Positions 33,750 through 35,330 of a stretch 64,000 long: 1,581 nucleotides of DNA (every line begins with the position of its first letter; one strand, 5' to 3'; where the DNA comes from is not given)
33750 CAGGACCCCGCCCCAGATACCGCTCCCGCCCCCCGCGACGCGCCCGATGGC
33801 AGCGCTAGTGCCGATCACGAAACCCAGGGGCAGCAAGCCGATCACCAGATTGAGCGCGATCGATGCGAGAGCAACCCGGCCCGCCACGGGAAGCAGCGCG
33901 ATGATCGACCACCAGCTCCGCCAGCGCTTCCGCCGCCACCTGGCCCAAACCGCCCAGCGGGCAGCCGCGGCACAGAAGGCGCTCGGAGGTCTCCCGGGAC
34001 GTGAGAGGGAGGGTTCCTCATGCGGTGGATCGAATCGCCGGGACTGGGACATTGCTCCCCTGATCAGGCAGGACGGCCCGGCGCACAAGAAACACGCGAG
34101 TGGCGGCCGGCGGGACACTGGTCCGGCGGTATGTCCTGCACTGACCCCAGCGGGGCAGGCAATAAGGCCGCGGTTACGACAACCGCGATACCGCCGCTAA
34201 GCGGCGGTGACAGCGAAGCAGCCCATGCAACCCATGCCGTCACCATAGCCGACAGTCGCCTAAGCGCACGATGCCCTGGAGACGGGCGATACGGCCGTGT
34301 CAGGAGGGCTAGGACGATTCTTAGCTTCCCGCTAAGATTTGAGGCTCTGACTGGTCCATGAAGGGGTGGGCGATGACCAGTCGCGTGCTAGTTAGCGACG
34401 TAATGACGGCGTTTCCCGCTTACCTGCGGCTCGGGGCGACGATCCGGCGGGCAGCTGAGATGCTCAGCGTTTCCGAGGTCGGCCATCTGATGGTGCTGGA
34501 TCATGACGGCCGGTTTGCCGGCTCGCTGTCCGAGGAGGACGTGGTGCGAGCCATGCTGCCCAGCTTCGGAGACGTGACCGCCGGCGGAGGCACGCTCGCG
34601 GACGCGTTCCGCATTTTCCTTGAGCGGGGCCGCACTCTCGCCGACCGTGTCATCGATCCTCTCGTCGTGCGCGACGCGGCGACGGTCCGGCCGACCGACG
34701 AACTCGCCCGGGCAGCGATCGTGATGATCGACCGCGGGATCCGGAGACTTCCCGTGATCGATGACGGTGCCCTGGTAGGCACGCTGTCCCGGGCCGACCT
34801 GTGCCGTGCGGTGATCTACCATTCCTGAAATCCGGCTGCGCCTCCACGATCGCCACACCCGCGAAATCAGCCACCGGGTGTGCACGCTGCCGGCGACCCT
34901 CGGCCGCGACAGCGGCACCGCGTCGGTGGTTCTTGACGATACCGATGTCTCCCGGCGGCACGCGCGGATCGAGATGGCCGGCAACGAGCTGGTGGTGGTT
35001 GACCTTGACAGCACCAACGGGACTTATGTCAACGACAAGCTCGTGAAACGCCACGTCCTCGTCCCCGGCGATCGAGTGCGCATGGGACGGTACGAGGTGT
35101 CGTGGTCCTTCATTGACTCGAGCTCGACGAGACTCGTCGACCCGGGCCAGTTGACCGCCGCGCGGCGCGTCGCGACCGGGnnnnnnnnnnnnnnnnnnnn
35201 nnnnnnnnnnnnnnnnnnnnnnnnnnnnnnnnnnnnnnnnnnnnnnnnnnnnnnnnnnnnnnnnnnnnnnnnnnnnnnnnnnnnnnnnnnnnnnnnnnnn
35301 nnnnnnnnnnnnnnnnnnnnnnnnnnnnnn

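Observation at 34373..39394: Operon with a five-domain FHA / IDO-like / reductase / cytochrome b5 enzyme, a CBS protein and an MDMPI protein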

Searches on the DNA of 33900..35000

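Call 41: search_rna_families(source=window, start=33900, end=35000, threshold=evalue, max_evalue=1)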
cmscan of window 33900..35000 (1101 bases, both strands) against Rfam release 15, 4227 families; matches with E-value up to 1: 1.
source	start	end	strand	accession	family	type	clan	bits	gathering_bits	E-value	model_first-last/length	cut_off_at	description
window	34182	34213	-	RF01333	CRISPR-DR20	Gene; CRISPR;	-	29.3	42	0.00075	1-36/36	no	CRISPR RNA direct repeat element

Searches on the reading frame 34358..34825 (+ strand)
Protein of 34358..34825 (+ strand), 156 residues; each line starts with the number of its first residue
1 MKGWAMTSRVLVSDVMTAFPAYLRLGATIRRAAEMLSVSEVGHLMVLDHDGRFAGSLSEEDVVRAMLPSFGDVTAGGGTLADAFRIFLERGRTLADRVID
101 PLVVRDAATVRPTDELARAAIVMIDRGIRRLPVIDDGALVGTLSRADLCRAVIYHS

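Call 6: search_protein_families(library=pfam, proteins=[window:34358-34825:+], max_evalue=1)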
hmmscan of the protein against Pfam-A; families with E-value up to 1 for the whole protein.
window:34358-34825:+ (156 aa): 2 families
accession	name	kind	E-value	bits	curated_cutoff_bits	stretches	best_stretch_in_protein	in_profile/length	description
PF00571.33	CBS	-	4.7e-22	78.5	24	2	104-152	6-55/57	CBS domain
PF02625.21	XdhC_CoxI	-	0.0024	18.2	24.3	1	40-75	23-58/68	XdhC and CoxI family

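Call 7: search_protein_families(library=ncbifam, proteins=[window:34358-34825:+], max_evalue=1)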
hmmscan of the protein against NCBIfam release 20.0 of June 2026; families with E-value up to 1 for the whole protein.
window:34358-34825:+ (156 aa): 19 families
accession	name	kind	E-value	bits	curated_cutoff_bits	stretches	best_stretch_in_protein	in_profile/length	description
NF041552.1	TF_PrdR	equivalog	6.9e-08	31.3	795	1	81-151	56-124/577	sigma-54 dependent transcriptional regulator PrdR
NF053603.1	HhpR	exception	4.5e-07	29.4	520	1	102-151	66-116/282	CBS domain-containing high hydrostatic pressure regulator HhpR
NF011447.0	PRK14869.2-3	equivalog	4.1e-06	25.6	522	2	10-67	68-125/540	putative manganese-dependent inorganic diphosphatase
NF053704.1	TransRegCcpNBacil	equivalog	7.7e-06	25.4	260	2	10-67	75-131/208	transcriptional regulator CcpN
NF041630.1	CBS_CbpB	equivalog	1.3e-05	25.1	125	2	106-151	20-66/143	cyclic-di-AMP-binding protein CbpB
NF011449.0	PRK14869.2-5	equivalog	2e-05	23.8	411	1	11-149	68-202/451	putative manganese-dependent inorganic diphosphatase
NF011442.0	PRK14869.1-4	equivalog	9.5e-05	21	400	2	102-153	75-127/543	putative manganese-dependent inorganic diphosphatase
TIGR00393.1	kpsF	subfamily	0.00011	21.9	203.7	1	8-57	218-267/268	KpsF/GutQ family sugar-phosphate isomerase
NF002505.0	PRK01862.1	equivalog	0.00012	20.9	482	1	13-150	450-568/577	ClcB-like voltage-gated chloride channel protein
TIGR01302.1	IMP_dehydrog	equivalog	0.00022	20.3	481.5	1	101-148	84-135/450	IMP dehydrogenase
NF011443.0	PRK14869.1-5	equivalog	0.00033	19.2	335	2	95-152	68-125/546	putative manganese-dependent inorganic diphosphatase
NF005869.0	PRK07807.1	equivalog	0.00086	18.4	549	1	12-69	150-207/479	GuaB1 family IMP dehydrogenase-related protein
NF011441.0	PRK14869.1-3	equivalog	0.0013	17.4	753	1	99-151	70-123/548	putative manganese-dependent inorganic diphosphatase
NF052358.1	GMPRedGuaB1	equivalog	0.0022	17.2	675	1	12-147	150-284/479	GMP reductase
NF011446.0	PRK14869.2-2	equivalog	0.0031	16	601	1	96-153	76-133/576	putative manganese-dependent inorganic diphosphatase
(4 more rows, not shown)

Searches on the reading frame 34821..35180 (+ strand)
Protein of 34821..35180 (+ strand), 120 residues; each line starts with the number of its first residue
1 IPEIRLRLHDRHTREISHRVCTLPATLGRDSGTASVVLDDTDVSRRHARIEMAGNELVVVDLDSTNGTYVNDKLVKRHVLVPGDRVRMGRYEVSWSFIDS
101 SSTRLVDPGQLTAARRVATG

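Call 60: search_protein_families(library=pfam, proteins=[window:34821-35180:+, window:34878-35180:+], max_evalue=0.01)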
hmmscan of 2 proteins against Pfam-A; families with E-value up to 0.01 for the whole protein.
window:34821-35180:+ (120 aa): 2 families
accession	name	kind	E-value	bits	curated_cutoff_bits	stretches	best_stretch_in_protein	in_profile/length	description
PF00498.31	FHA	-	2e-19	70.2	20.7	1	26-89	2-67/67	FHA domain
PF16697.10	Yop-YscD_cpl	-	2e-12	47.7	33.2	1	25-92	19-87/94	Inner membrane component of T3SS, cytoplasmic domain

window:34878-35180:+ (101 aa): 2 families
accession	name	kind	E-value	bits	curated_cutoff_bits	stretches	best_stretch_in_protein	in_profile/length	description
PF00498.31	FHA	-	1.4e-19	70.7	20.7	1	7-70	2-67/67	FHA domain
PF16697.10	Yop-YscD_cpl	-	2e-12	47.6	33.2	1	7-73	20-87/94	Inner membrane component of T3SS, cytoplasmic domain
